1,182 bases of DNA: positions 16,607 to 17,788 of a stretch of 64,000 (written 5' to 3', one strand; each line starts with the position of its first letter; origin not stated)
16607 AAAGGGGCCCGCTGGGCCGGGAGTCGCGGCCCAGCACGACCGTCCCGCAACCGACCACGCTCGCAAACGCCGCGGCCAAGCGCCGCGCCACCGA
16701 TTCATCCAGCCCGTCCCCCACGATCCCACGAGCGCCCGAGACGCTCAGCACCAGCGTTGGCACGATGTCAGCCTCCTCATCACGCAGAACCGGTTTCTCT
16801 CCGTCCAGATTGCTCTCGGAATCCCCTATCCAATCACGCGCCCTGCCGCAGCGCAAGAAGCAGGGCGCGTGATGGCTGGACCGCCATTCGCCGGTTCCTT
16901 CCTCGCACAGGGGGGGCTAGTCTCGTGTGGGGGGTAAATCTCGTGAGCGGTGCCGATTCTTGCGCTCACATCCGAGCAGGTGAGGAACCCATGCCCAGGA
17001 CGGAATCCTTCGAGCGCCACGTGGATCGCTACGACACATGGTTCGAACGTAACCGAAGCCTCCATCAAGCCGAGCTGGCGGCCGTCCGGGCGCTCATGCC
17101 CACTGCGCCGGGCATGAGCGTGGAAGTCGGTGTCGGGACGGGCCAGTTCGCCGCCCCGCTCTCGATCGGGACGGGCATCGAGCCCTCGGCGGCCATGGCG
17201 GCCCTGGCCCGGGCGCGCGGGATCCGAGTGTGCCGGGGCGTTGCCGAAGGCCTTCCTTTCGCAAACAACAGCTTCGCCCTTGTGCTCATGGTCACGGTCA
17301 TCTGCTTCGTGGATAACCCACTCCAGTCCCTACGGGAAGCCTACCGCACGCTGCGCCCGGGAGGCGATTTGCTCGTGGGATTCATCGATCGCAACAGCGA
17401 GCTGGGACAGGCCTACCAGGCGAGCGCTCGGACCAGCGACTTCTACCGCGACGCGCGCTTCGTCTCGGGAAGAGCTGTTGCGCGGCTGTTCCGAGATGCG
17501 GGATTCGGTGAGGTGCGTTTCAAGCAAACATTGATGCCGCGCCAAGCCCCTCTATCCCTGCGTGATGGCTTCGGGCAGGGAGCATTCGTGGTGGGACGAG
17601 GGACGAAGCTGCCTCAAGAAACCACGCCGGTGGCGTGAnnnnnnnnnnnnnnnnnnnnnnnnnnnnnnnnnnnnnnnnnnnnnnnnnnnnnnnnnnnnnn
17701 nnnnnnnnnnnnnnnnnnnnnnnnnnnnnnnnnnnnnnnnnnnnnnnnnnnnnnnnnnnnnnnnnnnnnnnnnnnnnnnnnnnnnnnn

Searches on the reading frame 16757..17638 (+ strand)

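Call 8: search_protein_families(library=pfam, proteins=[window:16757-17638:+], max_evalue=0.01)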
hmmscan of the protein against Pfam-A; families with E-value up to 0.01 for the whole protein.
window:16757-17638:+ (293 aa): 6 families
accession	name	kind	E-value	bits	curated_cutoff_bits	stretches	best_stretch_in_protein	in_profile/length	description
PF08241.18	Methyltransf_11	-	5.1e-17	62.7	21.2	1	122-206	1-94/95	Methyltransferase domain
PF13649.12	Methyltransf_25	-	4.8e-12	46.9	27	1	123-203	3-97/97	Methyltransferase domain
PF13489.12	Methyltransf_23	-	1.8e-09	38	27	1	116-250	21-159/164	Methyltransferase domain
PF08242.18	Methyltransf_12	-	5.3e-07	30.7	30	1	122-205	1-98/98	Methyltransferase domain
PF01209.24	Ubie_methyltran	-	2.1e-05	24.4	20.1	1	156-207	100-151/233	ubiE/COQ5 methyltransferase family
PF13847.12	Methyltransf_31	-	0.00017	21.8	27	1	146-248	46-144/145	Methyltransferase domain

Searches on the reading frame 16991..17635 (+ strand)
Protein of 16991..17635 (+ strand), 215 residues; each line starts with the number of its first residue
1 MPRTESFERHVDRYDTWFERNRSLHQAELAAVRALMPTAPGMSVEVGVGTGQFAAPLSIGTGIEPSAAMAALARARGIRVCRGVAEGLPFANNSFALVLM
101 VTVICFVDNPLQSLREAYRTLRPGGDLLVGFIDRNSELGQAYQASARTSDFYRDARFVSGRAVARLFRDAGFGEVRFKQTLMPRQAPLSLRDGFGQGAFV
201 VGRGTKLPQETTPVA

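Call 27: find_homologous_proteins(query=window:16991-17635:+, max_evalue=1e-20)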
Query window:16991-17635:+ (215 aa): 493 proteins with E <= 1e-20 among 5278 candidates; the best 120 are listed.
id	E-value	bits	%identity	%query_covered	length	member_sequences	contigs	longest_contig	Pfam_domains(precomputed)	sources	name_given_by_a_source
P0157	1.2e-136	471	100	100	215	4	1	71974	PF13489.13,PF13649.13,PF01209.25,PF08241.19,PF08242.19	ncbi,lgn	-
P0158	1.3e-67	245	56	99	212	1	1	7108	PF07021.19,PF13847.13,PF13489.13,PF13649.13,PF01209.25,PF08241.19,PF08242.19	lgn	-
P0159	6.2e-63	230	53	96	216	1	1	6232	PF13847.13,PF13489.13,PF13649.13,PF01209.25,PF08241.19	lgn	-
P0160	2.0e-62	229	54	96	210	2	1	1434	PF13847.13,PF13489.13,PF13649.13,PF01209.25,PF08241.19,PF08242.19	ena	-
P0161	3.2e-62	228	53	96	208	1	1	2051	PF13489.13,PF13649.13,PF08241.19,PF08242.19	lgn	-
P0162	3.4e-62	228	55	96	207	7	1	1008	PF13489.13,PF13649.13,PF08241.19,PF08242.19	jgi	jgi:SAM-dependent methyltransferase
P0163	4.4e-61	224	52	99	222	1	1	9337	PF13847.13,PF13489.13,PF13649.13,PF01209.25,PF08241.19,PF08242.19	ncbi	ncbi:MAG: class I SAM-dependent methyltransferase [Pseudomonadota bacterium]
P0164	5.6e-61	224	54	96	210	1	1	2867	PF07021.19,PF13847.13,PF13489.13,PF13649.13,PF01209.25,PF08241.19,PF08242.19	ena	-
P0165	8.0e-61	223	54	96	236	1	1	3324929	PF13489.13,PF13649.13,PF01209.25,PF08241.19,PF08242.19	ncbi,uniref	ncbi:class I SAM-dependent methyltransferase [Rhodothermus marinus]|uniref:class I SAM-dependent met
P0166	8.4e-61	223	52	98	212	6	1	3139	PF13847.13,PF13489.13,PF13649.13,PF01209.25,PF08241.19,PF08242.19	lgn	-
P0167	1.5e-60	222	51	100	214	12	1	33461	PF13847.13,PF13489.13,PF13649.13,PF01209.25,PF08241.19,PF08242.19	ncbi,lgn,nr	ncbi:MAG: class I SAM-dependent methyltransferase [Gammaproteobacteria bacterium]|nr:class I SAM-dep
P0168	1.6e-60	222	51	96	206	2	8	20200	PF13847.13,PF13489.13,PF13649.13,PF01209.25,PF08241.19,PF08242.19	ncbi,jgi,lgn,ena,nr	ncbi:MAG: class I SAM-dependent methyltransferase [Deltaproteobacteria bacterium]|nr:class I SAM-dep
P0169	1.9e-60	222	54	96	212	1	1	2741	PF13847.13,PF13489.13,PF13649.13,PF08241.19,PF08242.19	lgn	-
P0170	2.9e-60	221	53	96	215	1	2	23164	PF13847.13,PF13489.13,PF13649.13,PF01209.25,PF08241.19,PF08242.19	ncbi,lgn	-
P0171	3.1e-60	221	54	98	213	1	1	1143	PF13847.13,PF13489.13,PF13649.13,PF01209.25,PF08241.19,PF08242.19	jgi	-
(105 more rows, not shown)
